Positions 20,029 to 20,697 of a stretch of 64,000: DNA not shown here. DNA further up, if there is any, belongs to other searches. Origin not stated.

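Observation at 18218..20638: Divergent pair of paralogous small winged-HTH proteins with a co-transcribed coiled-coil protein immediately upstream of the archaellin genes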

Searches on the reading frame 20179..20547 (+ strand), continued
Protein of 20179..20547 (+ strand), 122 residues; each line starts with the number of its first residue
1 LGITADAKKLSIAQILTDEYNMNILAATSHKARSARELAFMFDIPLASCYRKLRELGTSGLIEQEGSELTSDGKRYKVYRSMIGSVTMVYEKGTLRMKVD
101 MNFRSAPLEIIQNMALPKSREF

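Call 50: search_protein_families(library=pfam, alignment_id=A3, max_evalue=0.001)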
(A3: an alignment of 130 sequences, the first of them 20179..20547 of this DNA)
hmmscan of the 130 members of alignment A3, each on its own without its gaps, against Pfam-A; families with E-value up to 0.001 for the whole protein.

A. member 1, window:20179-20547:+ (122 aa): 2 families
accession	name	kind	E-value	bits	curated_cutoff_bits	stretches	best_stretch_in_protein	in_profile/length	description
PF12840.13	HTH_20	-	2.3e-05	24.7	27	1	16-65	1-51/51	Helix-turn-helix domain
PF01978.25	TrmB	-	0.0003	21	25.6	1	29-80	19-63/68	Sugar-specific transcriptional regulator TrmB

B. families by the number of members that match (of 130 scanned): 24 families
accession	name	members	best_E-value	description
PF12840.13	HTH_20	98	2.7e-11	Helix-turn-helix domain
PF13412.12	HTH_24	48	4.2e-07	Winged helix-turn-helix DNA-binding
PF01978.25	TrmB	43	6.3e-08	Sugar-specific transcriptional regulator TrmB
PF09339.16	HTH_IclR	17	1.2e-06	IclR helix-turn-helix domain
PF25213.1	HVO_A0261_N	10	1.4e-07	HVO_A0261 N-terminal domain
PF12802.13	MarR_2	10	2.1e-05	MarR family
PF01022.26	HTH_5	9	2.2e-07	Bacterial regulatory protein, arsR family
PF24409.1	wHTH-PRTase_assc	6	7.8e-05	wHTH-PRTase associated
PF08279.18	HTH_11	5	4.8e-06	HTH domain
PF01325.25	Fe_dep_repress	4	9.9e-05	Iron dependent repressor, N-terminal DNA binding domain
PF01475.25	FUR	3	9.8e-05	Ferric uptake regulator family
PF13545.12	HTH_Crp_2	3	0.00018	Crp-like helix-turn-helix domain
PF01047.28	MarR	2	7.1e-05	MarR family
PF24270.1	HTH_Cmi2_C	2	0.00027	Cmi2, C-terminal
PF10007.15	DUF2250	1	6.2e-05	Uncharacterized protein conserved in archaea (DUF2250)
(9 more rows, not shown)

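Call 51: find_homologous_proteins(query=A3, max_evalue=0.00001)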
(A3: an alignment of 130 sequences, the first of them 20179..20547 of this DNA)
Query A3 (130 sequences) (122 aa, profile of the alignment): 74 proteins with E <= 0.00001 among 3815 candidates.
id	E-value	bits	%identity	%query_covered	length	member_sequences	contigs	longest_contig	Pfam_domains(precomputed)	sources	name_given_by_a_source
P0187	4.8e-47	178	45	76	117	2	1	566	PF12840.14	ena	-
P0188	2.9e-44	169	40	75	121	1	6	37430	PF12840.14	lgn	-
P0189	4.3e-44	168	39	76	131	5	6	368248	PF12840.14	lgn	-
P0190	6.5e-43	164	38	82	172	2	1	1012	-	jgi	jgi:hypothetical protein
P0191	6.8e-43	164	36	80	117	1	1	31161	PF12840.14,PF13412.13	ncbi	ncbi:MAG: winged helix-turn-helix domain-containing protein [Methanomassiliicoccales archaeon]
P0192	1.1e-42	163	38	73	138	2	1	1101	PF12840.14,PF13412.13,PF01978.26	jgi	-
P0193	6.1e-42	161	38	73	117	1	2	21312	PF12840.14,PF13412.13,PF01022.27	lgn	-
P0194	1.1e-41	160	42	73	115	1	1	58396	PF12840.14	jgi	-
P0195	1.5e-41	160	40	75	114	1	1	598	PF12840.14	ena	-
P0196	2.1e-41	159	39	74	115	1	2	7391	PF12840.14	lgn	-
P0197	3.0e-41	159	40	71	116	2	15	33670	PF12840.14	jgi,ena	-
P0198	3.6e-41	159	42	75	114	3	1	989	PF12840.14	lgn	-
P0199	3.8e-41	158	40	76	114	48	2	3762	PF12840.14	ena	-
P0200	6.3e-41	158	42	75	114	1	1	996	PF12840.14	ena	-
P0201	7.5e-41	158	38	73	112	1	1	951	PF12840.14,PF08279.19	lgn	-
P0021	1.4e-39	153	70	94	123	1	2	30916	PF12840.14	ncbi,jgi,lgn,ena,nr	ncbi:MAG: helix-turn-helix domain-containing protein [Thermoplasmata archaeon]|nr:helix-turn-helix d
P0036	2.1e-38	150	61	92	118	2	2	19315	PF12840.14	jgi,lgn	jgi:hypothetical protein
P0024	5.2e-37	145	68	95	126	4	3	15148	PF12840.14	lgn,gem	-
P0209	1.8e-36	143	33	92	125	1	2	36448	PF12840.14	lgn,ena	-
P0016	1.8e-34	137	77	98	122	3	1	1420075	PF12840.14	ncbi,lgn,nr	ncbi:MAG: helix-turn-helix transcriptional regulator [Methanobacteriota archaeon]|nr:MAG: helix-turn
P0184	2.9e-31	126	26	75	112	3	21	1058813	-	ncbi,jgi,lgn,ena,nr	ncbi:hypothetical protein AOA80_03370 [Methanomassiliicoccales archaeon RumEn M1]|jgi:predicted tran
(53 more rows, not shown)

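Call 52: find_encoding_contigs(protein=P0189, flank=6000, max_places=2)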
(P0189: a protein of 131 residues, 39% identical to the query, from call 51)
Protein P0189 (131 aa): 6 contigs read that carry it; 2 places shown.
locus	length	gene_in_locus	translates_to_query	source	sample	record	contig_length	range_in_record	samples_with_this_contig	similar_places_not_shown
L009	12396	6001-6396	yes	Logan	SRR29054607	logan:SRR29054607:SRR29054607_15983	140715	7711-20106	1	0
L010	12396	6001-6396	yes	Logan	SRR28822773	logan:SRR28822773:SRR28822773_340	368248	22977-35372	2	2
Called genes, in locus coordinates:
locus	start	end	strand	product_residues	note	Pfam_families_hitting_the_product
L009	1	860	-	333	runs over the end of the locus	PF13439:Glyco_transf_4, PF00534:Glycos_transf_1, PF13692:Glyco_trans_1_4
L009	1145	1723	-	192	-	PF09997:DUF2238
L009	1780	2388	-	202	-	-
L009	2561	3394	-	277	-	PF00582:Usp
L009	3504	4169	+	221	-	PF01569:PAP2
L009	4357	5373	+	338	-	PF00892:EamA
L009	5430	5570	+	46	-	-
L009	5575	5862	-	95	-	-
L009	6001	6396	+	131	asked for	PF12840:HTH_20 (weak)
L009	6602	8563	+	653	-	PF00989:PAS, PF08448:PAS_4, PF13188:PAS_8 (weak), PF13426:PAS_9, PF00989:PAS, PF13426:PAS_9, PF08447:PAS_3, PF02518:HATPase_c, +3 more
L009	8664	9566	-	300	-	PF01073:3Beta_HSD, PF01370:Epimerase, PF02719:Polysacc_synt_2, PF04321:RmlD_sub_bind, PF16363:GDP_Man_Dehyd, PF13460:NAD_binding_10, PF07993:NAD_binding_4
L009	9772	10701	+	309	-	PF01073:3Beta_HSD, PF01370:Epimerase, PF02719:Polysacc_synt_2 (faint), PF04321:RmlD_sub_bind, PF16363:GDP_Man_Dehyd, PF07993:NAD_binding_4 (weak)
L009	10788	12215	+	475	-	PF01943:Polysacc_synt, PF13440:Polysacc_synt_3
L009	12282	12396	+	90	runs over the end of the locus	-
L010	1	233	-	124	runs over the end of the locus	PF00534:Glycos_transf_1, PF13692:Glyco_trans_1_4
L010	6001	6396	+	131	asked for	PF12840:HTH_20 (weak)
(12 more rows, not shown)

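Call 53: find_encoding_contigs(protein=P0191, flank=6000, max_places=1)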
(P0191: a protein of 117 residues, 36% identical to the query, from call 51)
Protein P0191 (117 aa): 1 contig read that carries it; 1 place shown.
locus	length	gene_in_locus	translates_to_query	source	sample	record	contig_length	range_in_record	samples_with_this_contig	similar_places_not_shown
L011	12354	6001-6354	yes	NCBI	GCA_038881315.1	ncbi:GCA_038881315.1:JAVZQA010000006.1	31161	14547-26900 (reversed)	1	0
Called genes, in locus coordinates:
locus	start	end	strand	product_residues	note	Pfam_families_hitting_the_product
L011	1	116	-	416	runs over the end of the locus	PF01979:Amidohydro_1, PF07969:Amidohydro_3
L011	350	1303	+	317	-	PF00696:AA_kinase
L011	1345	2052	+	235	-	PF00857:Isochorismatase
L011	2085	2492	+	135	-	PF07366:SnoaL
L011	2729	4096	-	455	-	PF00206:Lyase_1, PF10397:ADSL_C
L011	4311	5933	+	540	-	PF07088:GvpD_P-loop, PF05729:NACHT (faint), PF06745:ATPase (weak), PF20440:GvpD_bR2 (weak)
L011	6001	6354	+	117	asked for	PF12840:HTH_20, PF13412:HTH_24 (weak)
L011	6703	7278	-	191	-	-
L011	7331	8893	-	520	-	PF02163:Peptidase_M50, PF00595:PDZ (faint), PF13180:PDZ_2 (weak), PF17820:PDZ_6 (faint)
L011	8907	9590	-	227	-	PF01973:MptE-like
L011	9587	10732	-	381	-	PF04123:DUF373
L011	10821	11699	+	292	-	PF01545:Cation_efflux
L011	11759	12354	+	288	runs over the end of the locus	PF06847:Arc_PepC_II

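Call 54: find_encoding_contigs(protein=P0184, flank=6000, max_places=1)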
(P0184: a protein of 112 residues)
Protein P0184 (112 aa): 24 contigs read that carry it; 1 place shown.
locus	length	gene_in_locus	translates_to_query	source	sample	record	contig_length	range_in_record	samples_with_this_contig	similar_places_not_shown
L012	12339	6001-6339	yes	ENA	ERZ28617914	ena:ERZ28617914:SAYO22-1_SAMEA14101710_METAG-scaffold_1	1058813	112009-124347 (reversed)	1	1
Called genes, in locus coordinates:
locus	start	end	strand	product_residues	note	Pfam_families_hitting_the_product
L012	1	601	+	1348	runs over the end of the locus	PF00932:LTD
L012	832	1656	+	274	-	PF02607:B12-binding_2, PF02310:B12-binding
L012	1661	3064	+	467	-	PF12176:MtaB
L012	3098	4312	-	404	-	PF02403:Seryl_tRNA_N, PF00587:tRNA-synt_2b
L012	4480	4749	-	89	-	PF01985:CRS1_YhbY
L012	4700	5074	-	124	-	PF04032:Rpr2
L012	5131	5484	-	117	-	-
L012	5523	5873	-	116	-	PF02627:CMD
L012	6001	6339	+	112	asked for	-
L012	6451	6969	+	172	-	PF00252:Ribosomal_L16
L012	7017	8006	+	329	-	PF01866:Diphthamide_syn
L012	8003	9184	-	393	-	PF06224:AlkZ-like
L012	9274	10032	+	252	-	-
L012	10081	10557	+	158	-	PF01242:PTPS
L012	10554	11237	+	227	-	PF00733:Asn_synthase, PF00764:Arginosuc_synth (weak), PF06508:QueC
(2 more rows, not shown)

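Call 57: list_cluster_members(proteins=[P0139, P0068, P0152, P0171, P0144, P0121, P0105, P0167, P0038, P0039])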
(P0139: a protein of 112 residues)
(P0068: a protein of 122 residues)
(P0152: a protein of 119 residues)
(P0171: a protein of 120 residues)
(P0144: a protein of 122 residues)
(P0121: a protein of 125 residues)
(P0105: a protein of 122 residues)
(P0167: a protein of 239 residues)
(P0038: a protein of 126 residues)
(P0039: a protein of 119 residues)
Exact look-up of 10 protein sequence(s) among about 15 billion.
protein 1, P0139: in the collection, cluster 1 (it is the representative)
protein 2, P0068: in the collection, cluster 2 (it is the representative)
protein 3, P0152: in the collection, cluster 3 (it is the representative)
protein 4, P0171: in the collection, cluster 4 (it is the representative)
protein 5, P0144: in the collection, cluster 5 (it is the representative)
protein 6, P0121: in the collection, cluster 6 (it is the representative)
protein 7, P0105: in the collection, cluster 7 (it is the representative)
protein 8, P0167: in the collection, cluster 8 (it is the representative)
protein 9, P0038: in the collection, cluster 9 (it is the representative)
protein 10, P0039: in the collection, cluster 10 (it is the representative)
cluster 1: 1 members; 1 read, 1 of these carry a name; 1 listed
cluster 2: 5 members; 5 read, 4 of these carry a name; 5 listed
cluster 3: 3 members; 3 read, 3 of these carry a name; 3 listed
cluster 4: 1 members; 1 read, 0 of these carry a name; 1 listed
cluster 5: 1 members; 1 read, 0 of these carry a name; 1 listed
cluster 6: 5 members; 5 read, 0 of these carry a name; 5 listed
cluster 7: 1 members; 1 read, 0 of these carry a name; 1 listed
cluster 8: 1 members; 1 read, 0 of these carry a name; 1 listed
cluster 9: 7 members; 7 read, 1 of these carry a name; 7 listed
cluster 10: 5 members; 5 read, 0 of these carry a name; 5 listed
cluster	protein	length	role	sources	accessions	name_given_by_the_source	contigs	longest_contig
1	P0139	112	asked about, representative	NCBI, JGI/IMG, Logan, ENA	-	DNA-binding Lrp family transcriptional regulator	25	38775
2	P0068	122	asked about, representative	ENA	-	-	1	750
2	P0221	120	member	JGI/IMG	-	DNA-binding transcriptional ArsR family regulator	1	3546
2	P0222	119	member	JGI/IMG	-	DNA-binding transcriptional ArsR family regulator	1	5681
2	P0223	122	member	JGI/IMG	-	DNA-binding transcriptional ArsR family regulator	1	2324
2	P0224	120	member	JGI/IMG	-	DNA-binding transcriptional ArsR family regulator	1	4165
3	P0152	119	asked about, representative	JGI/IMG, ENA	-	predicted ArsR family transcriptional regulator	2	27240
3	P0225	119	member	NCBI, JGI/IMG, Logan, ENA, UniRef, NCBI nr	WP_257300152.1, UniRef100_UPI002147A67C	helix-turn-helix domain-containing protein [Haloarchaeobius sp. FL176] | ArsR/SmtB family transcription factor n=1 Tax=Haloarchaeobius sp. FL176 TaxID=2967129 ...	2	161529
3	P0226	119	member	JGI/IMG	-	predicted ArsR family transcriptional regulator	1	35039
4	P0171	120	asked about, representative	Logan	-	-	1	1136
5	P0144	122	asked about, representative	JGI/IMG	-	-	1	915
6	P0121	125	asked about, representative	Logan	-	-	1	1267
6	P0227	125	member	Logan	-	-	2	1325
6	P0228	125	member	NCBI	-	-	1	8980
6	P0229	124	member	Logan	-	-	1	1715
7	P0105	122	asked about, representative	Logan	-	-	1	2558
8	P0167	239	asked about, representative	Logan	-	-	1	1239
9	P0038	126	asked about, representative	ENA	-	-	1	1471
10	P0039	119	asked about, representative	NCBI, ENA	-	-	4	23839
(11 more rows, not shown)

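Call 59: find_homologous_proteins(query=A4, max_evalue=0.00001)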
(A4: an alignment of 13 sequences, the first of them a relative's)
Query A4 (13 sequences) (119 aa, profile of the alignment): 1698 proteins with E <= 0.00001 among 3283 candidates; the best 120 are listed.
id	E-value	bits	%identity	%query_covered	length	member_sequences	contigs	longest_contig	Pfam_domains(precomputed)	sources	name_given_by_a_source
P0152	2.2e-48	181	100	100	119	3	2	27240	PF12840.14,PF13412.13,PF01978.26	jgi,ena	jgi:predicted ArsR family transcriptional regulator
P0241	6.1e-48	180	96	100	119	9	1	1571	PF12840.14,PF13412.13,PF01978.26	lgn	-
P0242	1.5e-47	178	51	87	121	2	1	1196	PF12840.14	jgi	jgi:DNA-binding transcriptional ArsR family regulator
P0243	1.5e-46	175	92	100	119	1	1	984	PF12840.14,PF13412.13,PF01978.26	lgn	-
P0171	2.6e-46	174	51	83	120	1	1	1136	PF12840.14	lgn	-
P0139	1.4e-45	172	54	82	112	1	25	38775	PF12840.14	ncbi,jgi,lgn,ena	jgi:DNA-binding Lrp family transcriptional regulator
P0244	1.5e-45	172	56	82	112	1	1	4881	PF12840.14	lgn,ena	-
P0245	2.0e-45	171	57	86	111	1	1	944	PF12840.14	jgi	jgi:predicted ArsR family transcriptional regulator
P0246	2.2e-45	171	57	84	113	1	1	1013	PF12840.14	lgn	-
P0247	2.4e-45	171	52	87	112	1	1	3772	PF12840.14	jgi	jgi:predicted transcriptional regulator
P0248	2.5e-45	171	59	82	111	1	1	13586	PF12840.14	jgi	jgi:predicted transcriptional regulator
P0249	2.8e-45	171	57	86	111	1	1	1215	PF12840.14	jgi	jgi:predicted transcriptional regulator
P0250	3.3e-45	171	56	84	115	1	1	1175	PF12840.14,PF13412.13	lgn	-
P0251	3.7e-45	171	55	82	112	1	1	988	PF12840.14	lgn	-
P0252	3.9e-45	171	56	86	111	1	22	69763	PF12840.14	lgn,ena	-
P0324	5.1e-44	167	57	82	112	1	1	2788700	PF12840.14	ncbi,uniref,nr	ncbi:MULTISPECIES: helix-turn-helix domain-containing protein [Haloferax]|uniref:Helix-turn-helix do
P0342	6.9e-44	167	57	82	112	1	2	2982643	PF12840.14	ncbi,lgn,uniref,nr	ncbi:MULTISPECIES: ArsR/SmtB family transcription factor [Haloferax]|uniref:Helix-turn-helix domain-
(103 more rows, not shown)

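Call 60: find_encoding_contigs(protein=P0324, flank=6000, max_places=2)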
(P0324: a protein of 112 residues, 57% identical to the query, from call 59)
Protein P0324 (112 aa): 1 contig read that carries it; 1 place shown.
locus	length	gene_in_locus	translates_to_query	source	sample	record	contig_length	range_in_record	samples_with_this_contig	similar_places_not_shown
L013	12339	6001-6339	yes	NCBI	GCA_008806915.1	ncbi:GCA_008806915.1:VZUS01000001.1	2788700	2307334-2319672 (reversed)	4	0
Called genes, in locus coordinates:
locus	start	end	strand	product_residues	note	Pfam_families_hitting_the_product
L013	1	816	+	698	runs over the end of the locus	PF16927:HisKA_7TM, PF00989:PAS, PF08448:PAS_4, PF00989:PAS, PF08447:PAS_3, PF08448:PAS_4, PF13426:PAS_9 (weak), PF02518:HATPase_c, +1 more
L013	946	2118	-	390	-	PF25229:Salactin, PF25216:Volactin (weak)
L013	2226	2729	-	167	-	PF04659:Arch_fla_DE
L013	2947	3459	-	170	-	PF03975:CheD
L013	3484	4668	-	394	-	PF13690:CheX, PF04509:CheC, PF13690:CheX, PF04509:CheC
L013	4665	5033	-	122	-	PF00072:Response_reg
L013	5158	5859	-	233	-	-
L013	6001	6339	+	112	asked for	PF12840:HTH_20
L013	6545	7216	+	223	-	PF01917:Flagellin_arch-type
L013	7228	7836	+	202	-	PF01917:Flagellin_arch-type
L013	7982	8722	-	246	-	PF06745:ATPase, PF13481:AAA_25 (weak)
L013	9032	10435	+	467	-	PF05377:FlaC_arch, PF04659:Arch_fla_DE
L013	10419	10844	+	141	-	PF01917:Flagellin_arch-type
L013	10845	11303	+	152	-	PF01917:Flagellin_arch-type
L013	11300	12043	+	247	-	PF06745:ATPase, PF13481:AAA_25 (faint)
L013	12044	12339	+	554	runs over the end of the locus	PF00437:T2SSE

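Call 61: find_encoding_contigs(protein=P0342, flank=6000, max_places=2)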
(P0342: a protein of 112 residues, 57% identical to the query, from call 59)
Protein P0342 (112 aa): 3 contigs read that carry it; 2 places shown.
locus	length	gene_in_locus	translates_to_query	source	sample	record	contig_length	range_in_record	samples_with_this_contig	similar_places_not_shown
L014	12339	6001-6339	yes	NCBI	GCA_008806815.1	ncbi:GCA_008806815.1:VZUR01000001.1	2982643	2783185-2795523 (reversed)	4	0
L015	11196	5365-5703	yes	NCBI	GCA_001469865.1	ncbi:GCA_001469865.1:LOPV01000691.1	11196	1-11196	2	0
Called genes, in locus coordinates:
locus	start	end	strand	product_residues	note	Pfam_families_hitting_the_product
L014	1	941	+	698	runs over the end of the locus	PF16927:HisKA_7TM, PF00989:PAS, PF08448:PAS_4, PF00989:PAS, PF08447:PAS_3, PF08448:PAS_4, PF00512:HisKA (weak), PF02518:HATPase_c, +2 more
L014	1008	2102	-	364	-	PF25229:Salactin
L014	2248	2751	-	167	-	PF04659:Arch_fla_DE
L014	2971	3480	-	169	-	PF03975:CheD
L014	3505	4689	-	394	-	PF13690:CheX, PF04509:CheC, PF13690:CheX, PF04509:CheC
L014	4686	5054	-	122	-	PF00072:Response_reg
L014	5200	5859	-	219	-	PF24332:DUF7500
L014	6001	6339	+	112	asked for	PF12840:HTH_20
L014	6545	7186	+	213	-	PF01917:Flagellin_arch-type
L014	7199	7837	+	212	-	PF01917:Flagellin_arch-type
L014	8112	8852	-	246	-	PF06745:ATPase, PF13481:AAA_25 (weak)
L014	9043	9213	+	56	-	-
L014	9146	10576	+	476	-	PF05377:FlaC_arch, PF04659:Arch_fla_DE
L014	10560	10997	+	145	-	PF01917:Flagellin_arch-type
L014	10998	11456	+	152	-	PF01917:Flagellin_arch-type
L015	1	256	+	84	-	PF02518:HATPase_c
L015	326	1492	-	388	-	PF25229:Salactin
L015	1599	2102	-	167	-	PF04659:Arch_fla_DE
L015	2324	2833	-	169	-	PF03975:CheD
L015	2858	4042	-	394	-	PF13690:CheX, PF04509:CheC, PF13690:CheX, PF04509:CheC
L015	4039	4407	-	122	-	PF00072:Response_reg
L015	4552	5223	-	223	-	PF24332:DUF7500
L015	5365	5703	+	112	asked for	PF12840:HTH_20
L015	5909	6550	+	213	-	PF01917:Flagellin_arch-type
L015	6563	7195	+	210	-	PF01917:Flagellin_arch-type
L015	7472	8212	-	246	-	PF06745:ATPase, PF13481:AAA_25 (weak)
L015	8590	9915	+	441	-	PF05377:FlaC_arch, PF04659:Arch_fla_DE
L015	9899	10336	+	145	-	PF01917:Flagellin_arch-type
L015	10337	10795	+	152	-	PF01917:Flagellin_arch-type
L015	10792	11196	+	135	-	PF06745:ATPase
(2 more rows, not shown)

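Call 68: find_related_loci(query=window:20179-20547:+, collection=metagenome_contigs, flank=10000)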
Query window:20179-20547:+ (122 aa) in metagenome_contigs; peptide patterns used: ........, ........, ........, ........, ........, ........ (x = any residue, [..] = any of these).
155 stretches matched a pattern; 38 encode a relative of the query (tblastn E <= 1e-3); 38 distinct loci.
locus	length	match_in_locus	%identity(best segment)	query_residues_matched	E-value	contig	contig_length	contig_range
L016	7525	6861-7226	98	1-122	1e-79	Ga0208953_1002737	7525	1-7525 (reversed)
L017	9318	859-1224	94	1-122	4e-76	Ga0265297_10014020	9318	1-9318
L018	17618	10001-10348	86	7-122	4e-67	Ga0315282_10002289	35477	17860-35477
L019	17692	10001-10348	86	7-122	4e-67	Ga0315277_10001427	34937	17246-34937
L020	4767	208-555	85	7-122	1e-66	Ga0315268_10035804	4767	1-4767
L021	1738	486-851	82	1-122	1e-68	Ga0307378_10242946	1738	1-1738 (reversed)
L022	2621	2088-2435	84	7-122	2e-66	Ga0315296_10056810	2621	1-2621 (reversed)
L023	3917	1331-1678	84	7-122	6e-66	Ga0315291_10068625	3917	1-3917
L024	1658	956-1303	85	7-122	3e-68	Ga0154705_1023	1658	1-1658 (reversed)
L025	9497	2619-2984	81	1-122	2e-65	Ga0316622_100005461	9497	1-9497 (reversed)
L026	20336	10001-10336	86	9-120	3e-65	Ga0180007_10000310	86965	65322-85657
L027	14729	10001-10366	80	1-122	6e-65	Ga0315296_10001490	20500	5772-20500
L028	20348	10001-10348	84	7-122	2e-64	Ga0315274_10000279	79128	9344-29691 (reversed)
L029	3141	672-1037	80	1-122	3e-64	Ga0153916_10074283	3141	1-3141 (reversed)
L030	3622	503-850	80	7-122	2e-63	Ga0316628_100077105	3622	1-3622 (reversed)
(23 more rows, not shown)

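Call 103: find_encoding_contigs(protein=P0194, flank=5000, max_places=1)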
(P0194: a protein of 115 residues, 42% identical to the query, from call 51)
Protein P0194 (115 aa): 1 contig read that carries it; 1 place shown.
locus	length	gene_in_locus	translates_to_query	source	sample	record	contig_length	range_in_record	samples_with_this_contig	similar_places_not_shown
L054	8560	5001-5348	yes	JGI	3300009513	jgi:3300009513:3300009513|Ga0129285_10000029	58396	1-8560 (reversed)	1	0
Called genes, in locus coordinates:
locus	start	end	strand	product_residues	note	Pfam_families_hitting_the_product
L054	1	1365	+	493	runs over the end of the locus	-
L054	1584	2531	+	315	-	PF08271:Zn_Ribbon_TF, PF00382:TFIIB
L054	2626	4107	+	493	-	-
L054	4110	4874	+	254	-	-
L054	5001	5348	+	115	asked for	PF12840:HTH_20 (weak)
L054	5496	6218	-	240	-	PF01172:SBDS_N, PF09377:SBDS_domain_II, PF20268:SBDS_C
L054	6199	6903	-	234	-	PF10584:Proteasome_A_N, PF00227:Proteasome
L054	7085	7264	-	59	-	-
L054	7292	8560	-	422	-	?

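Call 104: find_encoding_contigs(protein=P0209, flank=5000, max_places=1)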
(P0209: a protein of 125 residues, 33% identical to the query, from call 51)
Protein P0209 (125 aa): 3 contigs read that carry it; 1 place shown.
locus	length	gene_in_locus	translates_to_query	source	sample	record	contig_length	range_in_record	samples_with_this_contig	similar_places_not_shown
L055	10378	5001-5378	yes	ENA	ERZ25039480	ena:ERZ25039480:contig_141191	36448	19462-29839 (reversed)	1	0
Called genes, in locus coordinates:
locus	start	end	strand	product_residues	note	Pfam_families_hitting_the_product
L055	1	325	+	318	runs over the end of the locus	PF18780:HNH_repeat (faint)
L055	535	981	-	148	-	PF00072:Response_reg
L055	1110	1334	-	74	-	-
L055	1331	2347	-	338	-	PF08447:PAS_3, PF08448:PAS_4, PF00512:HisKA, PF02518:HATPase_c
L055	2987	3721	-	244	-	PF00989:PAS (weak), PF13188:PAS_8 (faint), PF13426:PAS_9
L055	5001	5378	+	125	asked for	PF12840:HTH_20 (weak)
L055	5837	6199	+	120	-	PF12840:HTH_20, PF13412:HTH_24 (faint)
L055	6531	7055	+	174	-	PF00289:Biotin_carb_N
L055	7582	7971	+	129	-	PF02785:Biotin_carb_C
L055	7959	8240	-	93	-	PF02834:LigT_PEase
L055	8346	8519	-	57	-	-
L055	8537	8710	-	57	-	-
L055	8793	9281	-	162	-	PF02661:Fic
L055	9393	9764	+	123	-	-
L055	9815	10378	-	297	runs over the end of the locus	PF02661:Fic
